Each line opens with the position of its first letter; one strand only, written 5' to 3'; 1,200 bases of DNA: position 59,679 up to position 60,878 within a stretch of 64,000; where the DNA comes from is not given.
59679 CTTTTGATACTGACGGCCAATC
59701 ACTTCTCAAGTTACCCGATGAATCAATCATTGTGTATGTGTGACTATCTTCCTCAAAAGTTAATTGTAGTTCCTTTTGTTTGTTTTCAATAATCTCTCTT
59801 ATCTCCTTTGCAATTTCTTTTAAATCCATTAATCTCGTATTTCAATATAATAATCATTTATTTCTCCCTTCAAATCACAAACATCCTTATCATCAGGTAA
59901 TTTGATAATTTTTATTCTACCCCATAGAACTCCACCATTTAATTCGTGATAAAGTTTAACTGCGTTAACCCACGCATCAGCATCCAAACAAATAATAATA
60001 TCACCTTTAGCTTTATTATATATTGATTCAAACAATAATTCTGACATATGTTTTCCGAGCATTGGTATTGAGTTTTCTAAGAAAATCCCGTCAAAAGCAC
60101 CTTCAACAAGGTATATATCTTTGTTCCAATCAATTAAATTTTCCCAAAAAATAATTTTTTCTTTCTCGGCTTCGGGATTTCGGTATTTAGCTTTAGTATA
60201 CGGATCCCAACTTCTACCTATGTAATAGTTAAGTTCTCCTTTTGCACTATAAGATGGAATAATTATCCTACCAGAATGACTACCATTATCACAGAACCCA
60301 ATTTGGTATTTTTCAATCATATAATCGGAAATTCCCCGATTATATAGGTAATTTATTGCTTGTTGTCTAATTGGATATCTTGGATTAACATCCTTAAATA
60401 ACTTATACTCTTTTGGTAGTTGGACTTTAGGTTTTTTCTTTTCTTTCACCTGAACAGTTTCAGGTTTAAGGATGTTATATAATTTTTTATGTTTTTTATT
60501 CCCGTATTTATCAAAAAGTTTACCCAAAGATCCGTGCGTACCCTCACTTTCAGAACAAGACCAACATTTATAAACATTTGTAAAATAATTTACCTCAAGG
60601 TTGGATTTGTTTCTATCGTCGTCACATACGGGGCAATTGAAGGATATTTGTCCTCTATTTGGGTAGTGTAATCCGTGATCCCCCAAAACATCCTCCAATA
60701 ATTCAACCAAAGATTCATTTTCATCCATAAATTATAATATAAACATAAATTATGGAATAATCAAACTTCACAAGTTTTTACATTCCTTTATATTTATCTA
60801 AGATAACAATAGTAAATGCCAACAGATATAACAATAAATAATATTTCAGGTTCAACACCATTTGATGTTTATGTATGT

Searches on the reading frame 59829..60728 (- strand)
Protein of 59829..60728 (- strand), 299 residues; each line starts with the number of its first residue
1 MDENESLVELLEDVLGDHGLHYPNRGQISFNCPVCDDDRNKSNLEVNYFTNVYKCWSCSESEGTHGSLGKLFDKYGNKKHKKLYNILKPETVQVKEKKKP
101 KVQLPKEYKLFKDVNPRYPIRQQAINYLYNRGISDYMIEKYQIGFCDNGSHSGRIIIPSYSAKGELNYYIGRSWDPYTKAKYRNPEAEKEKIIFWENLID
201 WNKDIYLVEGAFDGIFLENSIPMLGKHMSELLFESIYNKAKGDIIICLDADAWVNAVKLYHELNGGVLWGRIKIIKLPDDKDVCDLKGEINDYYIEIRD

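Call 73: search_protein_families(library=phrogs, proteins=[window:59829-60728:-], max_evalue=0.001)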
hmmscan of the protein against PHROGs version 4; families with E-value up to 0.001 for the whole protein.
window:59829-60728:- (299 aa): 5 families
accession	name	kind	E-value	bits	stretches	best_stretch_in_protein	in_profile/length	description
phrog_47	-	DNA, RNA and nucleotide metabolism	3.1e-43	149.5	1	8-290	31-326/947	DNA primase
phrog_6444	-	DNA, RNA and nucleotide metabolism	3.6e-12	46.9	2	152-283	201-347/577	DNA primase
phrog_451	-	unknown function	9.3e-07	29.2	1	25-228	153-378/461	-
phrog_239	-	DNA, RNA and nucleotide metabolism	9.5e-07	29.1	1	29-285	42-294/801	DNA primase/helicase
phrog_849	-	DNA, RNA and nucleotide metabolism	0.00061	19.9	1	123-219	148-255/435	DNA primase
